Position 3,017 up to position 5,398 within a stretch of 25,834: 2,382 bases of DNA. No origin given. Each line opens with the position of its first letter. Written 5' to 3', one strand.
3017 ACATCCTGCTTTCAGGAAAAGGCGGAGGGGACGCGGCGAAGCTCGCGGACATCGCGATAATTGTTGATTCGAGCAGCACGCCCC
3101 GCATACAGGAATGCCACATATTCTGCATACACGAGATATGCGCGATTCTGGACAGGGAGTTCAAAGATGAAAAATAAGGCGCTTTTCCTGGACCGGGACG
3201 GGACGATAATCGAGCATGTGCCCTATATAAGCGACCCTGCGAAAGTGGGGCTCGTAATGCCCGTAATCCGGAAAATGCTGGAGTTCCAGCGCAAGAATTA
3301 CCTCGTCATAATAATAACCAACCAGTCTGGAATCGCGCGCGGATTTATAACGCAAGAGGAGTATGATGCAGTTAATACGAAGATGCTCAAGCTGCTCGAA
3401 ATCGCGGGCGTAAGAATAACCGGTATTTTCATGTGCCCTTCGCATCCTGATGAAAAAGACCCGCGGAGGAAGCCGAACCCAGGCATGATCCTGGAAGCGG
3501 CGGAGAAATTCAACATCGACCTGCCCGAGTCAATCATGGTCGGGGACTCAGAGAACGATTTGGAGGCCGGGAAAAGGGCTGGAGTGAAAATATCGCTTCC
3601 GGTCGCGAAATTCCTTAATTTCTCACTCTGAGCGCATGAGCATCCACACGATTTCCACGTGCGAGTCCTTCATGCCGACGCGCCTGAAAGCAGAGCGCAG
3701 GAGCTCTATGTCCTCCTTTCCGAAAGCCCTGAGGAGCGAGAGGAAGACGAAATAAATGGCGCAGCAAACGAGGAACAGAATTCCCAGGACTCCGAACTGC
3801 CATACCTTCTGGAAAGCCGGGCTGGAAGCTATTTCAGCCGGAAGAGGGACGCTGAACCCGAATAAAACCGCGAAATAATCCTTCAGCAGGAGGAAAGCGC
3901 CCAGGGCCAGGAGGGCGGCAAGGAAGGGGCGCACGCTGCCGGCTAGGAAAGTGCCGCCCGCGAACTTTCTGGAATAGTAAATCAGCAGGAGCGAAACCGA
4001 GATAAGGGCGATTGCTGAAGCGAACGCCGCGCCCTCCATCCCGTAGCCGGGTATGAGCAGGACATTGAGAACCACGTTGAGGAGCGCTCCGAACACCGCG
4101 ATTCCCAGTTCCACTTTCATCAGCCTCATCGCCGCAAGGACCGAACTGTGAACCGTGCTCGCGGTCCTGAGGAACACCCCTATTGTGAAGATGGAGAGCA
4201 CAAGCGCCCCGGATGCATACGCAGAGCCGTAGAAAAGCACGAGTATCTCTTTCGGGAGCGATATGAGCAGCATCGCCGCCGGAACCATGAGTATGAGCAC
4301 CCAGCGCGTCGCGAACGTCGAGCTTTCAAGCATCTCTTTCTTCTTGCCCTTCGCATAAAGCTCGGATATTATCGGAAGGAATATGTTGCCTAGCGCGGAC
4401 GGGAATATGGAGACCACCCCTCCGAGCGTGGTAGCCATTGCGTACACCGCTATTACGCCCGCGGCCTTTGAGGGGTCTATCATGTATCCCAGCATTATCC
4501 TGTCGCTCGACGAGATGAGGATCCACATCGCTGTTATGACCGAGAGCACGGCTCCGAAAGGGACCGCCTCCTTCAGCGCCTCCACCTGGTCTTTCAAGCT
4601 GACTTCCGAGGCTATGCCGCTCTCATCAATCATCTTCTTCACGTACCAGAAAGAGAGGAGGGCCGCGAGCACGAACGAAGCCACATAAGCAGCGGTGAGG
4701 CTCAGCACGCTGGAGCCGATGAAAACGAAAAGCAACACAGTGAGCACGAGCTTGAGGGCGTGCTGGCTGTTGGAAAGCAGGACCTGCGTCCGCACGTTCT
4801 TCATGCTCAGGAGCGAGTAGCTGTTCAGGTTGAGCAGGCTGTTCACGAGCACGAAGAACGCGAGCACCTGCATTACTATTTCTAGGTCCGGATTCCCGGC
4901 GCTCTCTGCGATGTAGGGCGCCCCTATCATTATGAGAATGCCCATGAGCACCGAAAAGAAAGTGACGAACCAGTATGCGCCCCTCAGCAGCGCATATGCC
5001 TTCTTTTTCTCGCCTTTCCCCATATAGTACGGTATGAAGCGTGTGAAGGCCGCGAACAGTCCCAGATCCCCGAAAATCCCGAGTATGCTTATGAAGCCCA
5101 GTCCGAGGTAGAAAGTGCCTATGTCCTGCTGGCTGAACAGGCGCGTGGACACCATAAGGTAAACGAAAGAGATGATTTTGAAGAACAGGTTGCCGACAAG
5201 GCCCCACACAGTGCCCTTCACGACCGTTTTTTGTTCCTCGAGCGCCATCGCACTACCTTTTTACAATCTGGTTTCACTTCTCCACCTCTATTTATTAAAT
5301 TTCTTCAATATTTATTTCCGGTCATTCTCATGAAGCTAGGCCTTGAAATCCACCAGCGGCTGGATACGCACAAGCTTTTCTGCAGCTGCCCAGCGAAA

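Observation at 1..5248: Compact archaeal glycan-precursor locus: complete GDP-heptose pathway divergently paired with a CDP-glucose branch and a Wzx flippase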

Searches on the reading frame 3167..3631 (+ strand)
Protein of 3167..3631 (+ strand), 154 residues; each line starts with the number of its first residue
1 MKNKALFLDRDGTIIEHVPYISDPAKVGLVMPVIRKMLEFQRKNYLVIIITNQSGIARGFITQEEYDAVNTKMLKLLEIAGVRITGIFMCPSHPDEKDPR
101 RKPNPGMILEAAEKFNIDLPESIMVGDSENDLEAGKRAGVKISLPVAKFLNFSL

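Call 7: search_protein_families(library=ncbifam, proteins=[window:3167-3631:+], max_evalue=0.001)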
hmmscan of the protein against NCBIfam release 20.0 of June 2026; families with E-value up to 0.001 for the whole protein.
window:3167-3631:+ (154 aa): 31 families (the best 25 are shown)
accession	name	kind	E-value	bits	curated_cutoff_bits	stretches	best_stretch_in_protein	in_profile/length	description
NF006506.0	PRK08942.1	equivalog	6.7e-40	136.5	178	1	2-142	2-143/182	D-glycero-beta-D-manno-heptose 1,7-bisphosphate 7-phosphatase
TIGR01656.1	Histidinol-ppas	subfamily_domain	1.4e-39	135.3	84.15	1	4-141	1-141/149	histidinol-phosphate phosphatase domain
TIGR01662.1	HAD-SF-IIIA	subfamily_domain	2.3e-34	118.5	44.6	1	4-141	1-134/141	HAD-IIIA family hydrolase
NF050049.1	HBPPhtaseGmhB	domain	4.9e-32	111.1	250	1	1-143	1-141/171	D-glycero-alpha-D-manno-heptose-1,7-bisphosphate 7-phosphatase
TIGR00213.1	GmhB_yaeD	subfamily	8.9e-32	110.2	149.6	1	3-145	1-149/176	D-glycero-beta-D-manno-heptose 1,7-bisphosphate 7-phosphatase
NF003937.0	PRK05446.1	equivalog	2.5e-26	92.5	443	1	1-141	1-144/355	bifunctional histidinol-phosphatase/imidazoleglycerol-phosphate dehydratase HisB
TIGR01261.1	hisB_Nterm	equivalog_domain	3.8e-24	85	140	1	3-140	1-141/161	histidinol-phosphatase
NF005264.0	PRK06769.1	equivalog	5.7e-19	68.6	217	1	2-142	3-133/175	HAD-IIIA family hydrolase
NF009695.0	PRK13222.1-2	equivalog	1.2e-11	44.6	225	1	99-142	147-190/226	phosphoglycolate phosphatase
NF009804.0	PRK13288.1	equivalog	1e-09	38.2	218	1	81-142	115-178/215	pyrophosphatase PpaX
TIGR01664.1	DNA-3'-Pase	equivalog_domain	5.3e-09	36.2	107.65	1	33-131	47-139/167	DNA 3'-phosphatase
TIGR01449.2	PGP_bact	equivalog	1.8e-08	34.2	180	1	99-143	138-182/213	phosphoglycolate phosphatase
TIGR01549.1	HAD-SF-IA-v1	subfamily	1.1e-07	32.4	23.3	1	98-139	109-149/149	HAD-IA family hydrolase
NF009696.0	PRK13222.1-3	equivalog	2.1e-07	30.9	359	1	77-142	124-183/223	N-acetylmuramic acid 6-phosphate phosphatase MupP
TIGR02253.1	CTE7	subfamily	2.5e-06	27.5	169.75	1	96-141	144-190/221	TIGR02253 family HAD-type hydrolase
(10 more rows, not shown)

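Call 8: search_protein_families(library=pfam, proteins=[window:3167-3631:+], max_evalue=0.001)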
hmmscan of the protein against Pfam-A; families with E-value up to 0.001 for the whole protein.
window:3167-3631:+ (154 aa): 4 families
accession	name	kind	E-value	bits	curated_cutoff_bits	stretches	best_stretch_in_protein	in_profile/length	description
PF00702.32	Hydrolase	-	2.1e-13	51.5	26.4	1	31-139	100-191/191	haloacid dehalogenase-like hydrolase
PF13419.12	HAD_2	-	2.7e-11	44.4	23.8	1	98-142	131-175/178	Haloacid dehalogenase-like hydrolase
PF13242.12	Hydrolase_like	-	7.1e-11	42.3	22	1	100-142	2-45/75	HAD-hyrolase-like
PF08645.17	PNK3P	-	8.9e-11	42.2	22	1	9-131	6-129/161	Polynucleotide kinase 3 phosphatase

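Call 19: search_solved_structures(query=window:3167-3631:+, max_evalue=0.001, show_alignments=0)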
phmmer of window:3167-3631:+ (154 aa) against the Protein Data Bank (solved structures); distinct sequences matched with E-value up to 0.001: 12.
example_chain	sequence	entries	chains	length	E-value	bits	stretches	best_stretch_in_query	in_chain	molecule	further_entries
2o2x_A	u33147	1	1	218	1.3e-27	99.9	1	5-140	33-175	hypothetical protein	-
3l8e_A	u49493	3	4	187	4e-22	82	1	5-142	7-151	D,D-heptose 1,7-bisphosphate phosphatase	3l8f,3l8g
2gmw_A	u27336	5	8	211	5.8e-22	81.5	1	5-141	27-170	D,D-heptose 1,7-bisphosphate phosphatase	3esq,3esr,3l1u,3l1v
4pnh_A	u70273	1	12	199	1.7e-20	76.8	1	3-142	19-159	D,D-heptose 1,7-bisphosphate phosphatase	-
3l8h_A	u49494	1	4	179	8.2e-20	74.5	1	4-140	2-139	Putative haloacid dehalogenase-like hydrolase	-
2fpr_A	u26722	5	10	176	4.4e-15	59.2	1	3-140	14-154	Histidine biosynthesis bifunctional protein hisB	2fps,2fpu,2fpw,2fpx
2nyv_A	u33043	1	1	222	1.2e-05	28.6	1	84-147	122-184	Phosphoglycolate phosphatase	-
2yy6_A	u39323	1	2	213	1.2e-05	28.5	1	84-147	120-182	phosphoglycolate phosphatase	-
2hdo_A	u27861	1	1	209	0.00041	23.6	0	96-146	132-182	Phosphoglycolate phosphatase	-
2ybd_A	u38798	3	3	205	0.00043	23.5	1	98-143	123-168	HYDROLASE, HALOACID DEHALOGENASE-LIKE FAMILY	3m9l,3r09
1yj5_A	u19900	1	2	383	0.00059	23.1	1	4-130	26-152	5' polynucleotide kinase-3' phosphatase catalytic domain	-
3zvl_A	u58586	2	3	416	0.00068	22.9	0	4-130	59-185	BIFUNCTIONAL POLYNUCLEOTIDE PHOSPHATASE/KINASE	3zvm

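Call 56: search_solved_structures(query=window:3167-3631:+, max_evalue=1e-10, show_alignments=5)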
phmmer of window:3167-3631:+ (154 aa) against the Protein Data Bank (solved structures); distinct sequences matched with E-value up to 1e-10: 6.
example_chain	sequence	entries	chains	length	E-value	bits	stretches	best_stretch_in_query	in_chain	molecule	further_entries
2o2x_A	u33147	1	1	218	1.3e-27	99.9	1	5-140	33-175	hypothetical protein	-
3l8e_A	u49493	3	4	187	4e-22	82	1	5-142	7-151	D,D-heptose 1,7-bisphosphate phosphatase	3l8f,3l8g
2gmw_A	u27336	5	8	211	5.8e-22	81.5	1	5-141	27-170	D,D-heptose 1,7-bisphosphate phosphatase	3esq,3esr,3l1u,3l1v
4pnh_A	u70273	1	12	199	1.7e-20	76.8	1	3-142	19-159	D,D-heptose 1,7-bisphosphate phosphatase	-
3l8h_A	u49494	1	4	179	8.2e-20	74.5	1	4-140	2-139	Putative haloacid dehalogenase-like hydrolase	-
2fpr_A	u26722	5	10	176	4.4e-15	59.2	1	3-140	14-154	Histidine biosynthesis bifunctional protein hisB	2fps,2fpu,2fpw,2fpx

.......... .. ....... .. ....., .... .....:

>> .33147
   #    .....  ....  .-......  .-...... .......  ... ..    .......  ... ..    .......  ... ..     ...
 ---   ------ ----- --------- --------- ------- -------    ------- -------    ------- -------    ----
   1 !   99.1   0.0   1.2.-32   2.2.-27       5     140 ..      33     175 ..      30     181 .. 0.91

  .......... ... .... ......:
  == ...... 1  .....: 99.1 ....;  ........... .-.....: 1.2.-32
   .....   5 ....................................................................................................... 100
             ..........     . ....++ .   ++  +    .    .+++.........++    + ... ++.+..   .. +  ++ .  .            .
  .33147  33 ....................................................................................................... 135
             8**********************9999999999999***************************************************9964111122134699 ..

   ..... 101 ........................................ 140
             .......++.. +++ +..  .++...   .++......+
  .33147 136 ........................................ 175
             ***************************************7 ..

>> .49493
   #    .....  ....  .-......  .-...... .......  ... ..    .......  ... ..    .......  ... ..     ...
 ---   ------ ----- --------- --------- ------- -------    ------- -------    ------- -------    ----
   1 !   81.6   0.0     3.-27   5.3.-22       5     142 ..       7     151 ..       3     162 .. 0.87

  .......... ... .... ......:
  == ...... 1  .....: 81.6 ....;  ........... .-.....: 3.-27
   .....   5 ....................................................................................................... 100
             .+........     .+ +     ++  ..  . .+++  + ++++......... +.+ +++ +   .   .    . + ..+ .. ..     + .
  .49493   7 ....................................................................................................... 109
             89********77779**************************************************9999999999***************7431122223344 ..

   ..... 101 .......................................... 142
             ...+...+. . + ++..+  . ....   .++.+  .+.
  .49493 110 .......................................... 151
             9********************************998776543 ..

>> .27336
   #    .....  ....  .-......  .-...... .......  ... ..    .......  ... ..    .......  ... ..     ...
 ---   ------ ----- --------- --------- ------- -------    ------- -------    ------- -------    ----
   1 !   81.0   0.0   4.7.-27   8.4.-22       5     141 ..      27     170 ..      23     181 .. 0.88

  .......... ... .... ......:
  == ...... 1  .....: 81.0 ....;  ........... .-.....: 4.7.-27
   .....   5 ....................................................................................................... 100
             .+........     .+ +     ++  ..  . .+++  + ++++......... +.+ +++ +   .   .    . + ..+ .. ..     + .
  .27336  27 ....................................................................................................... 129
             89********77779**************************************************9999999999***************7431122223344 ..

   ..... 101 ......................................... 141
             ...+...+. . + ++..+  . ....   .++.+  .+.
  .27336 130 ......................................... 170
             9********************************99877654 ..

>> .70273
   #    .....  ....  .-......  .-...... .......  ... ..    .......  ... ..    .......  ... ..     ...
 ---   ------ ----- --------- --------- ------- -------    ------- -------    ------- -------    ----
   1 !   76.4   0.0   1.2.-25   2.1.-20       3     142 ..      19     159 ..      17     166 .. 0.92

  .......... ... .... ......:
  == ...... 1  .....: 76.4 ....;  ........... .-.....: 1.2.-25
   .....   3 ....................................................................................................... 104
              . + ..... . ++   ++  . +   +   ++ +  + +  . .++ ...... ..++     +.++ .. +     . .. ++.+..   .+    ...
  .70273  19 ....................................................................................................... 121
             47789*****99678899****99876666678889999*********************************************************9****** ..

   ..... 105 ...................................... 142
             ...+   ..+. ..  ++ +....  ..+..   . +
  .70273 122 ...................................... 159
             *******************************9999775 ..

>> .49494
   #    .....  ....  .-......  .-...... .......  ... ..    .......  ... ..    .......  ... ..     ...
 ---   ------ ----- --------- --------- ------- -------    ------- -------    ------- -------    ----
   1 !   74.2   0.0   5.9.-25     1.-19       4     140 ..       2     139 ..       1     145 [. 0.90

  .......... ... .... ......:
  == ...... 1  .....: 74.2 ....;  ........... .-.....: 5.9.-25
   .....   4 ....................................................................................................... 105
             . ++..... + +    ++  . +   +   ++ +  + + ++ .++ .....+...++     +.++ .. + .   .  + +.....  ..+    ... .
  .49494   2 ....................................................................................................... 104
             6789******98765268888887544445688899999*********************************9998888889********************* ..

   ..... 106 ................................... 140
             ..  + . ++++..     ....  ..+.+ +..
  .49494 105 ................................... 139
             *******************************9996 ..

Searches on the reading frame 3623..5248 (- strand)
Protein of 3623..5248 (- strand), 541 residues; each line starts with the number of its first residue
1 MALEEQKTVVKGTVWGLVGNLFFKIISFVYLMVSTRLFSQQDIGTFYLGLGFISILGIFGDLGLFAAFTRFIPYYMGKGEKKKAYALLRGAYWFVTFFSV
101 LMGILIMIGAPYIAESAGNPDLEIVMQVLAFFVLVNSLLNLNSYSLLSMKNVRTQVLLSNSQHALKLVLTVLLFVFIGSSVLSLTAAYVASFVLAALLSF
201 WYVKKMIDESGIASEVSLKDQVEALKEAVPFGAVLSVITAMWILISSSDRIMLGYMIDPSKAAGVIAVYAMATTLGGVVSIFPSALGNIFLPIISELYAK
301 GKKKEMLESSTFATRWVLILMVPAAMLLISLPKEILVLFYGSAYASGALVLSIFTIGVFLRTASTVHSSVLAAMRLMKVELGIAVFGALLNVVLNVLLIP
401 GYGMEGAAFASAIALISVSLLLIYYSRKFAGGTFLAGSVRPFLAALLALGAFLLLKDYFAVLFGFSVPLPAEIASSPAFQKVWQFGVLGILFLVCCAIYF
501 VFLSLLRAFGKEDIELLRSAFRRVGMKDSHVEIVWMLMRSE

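Call 7: search_protein_families(library=ncbifam, proteins=[window:3623-5248:-], max_evalue=0.001)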
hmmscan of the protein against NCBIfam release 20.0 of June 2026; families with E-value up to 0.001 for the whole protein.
window:3623-5248:- (541 aa): 5 families
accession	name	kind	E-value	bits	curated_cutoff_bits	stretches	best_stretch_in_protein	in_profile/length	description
TIGR01695.1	murJ_mviN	equivalog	8.3e-13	47.9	235.55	1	70-507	62-497/506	murein biosynthesis integral membrane protein MurJ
TIGR00797.1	matE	subfamily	1e-09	37.8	147.4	1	245-428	12-194/396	MATE family efflux transporter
NF050818.1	PolSacchBiosHfsF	equivalog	1.1e-07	31.3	700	1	16-414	9-391/468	polysaccharide biosynthesis protein HfsF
TIGR02900.1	spore_V_B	equivalog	1.6e-07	30.5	372.3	1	11-455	3-458/488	stage V sporulation protein B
NF007773.0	PRK10459.1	equivalog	8.4e-07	28.3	273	1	7-509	5-479/492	MOP flippase family protein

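Call 8: search_protein_families(library=pfam, proteins=[window:3623-5248:-], max_evalue=0.001)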
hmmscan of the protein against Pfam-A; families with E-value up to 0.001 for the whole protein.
window:3623-5248:- (541 aa): 4 families
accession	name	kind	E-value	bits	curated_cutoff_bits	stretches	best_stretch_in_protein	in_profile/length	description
PF01943.22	Polysacc_synt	-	9.5e-24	84.7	28.2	1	9-296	1-272/274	Polysaccharide biosynthesis protein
PF13440.11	Polysacc_synt_3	-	2.9e-16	60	23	1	35-345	3-289/293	Polysaccharide biosynthesis protein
PF03023.19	MurJ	-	1.8e-12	47.1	27.4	1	71-460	37-437/451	Lipid II flippase MurJ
PF01554.23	MatE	-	2.2e-11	44.2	24.9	2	248-397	15-161/161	MatE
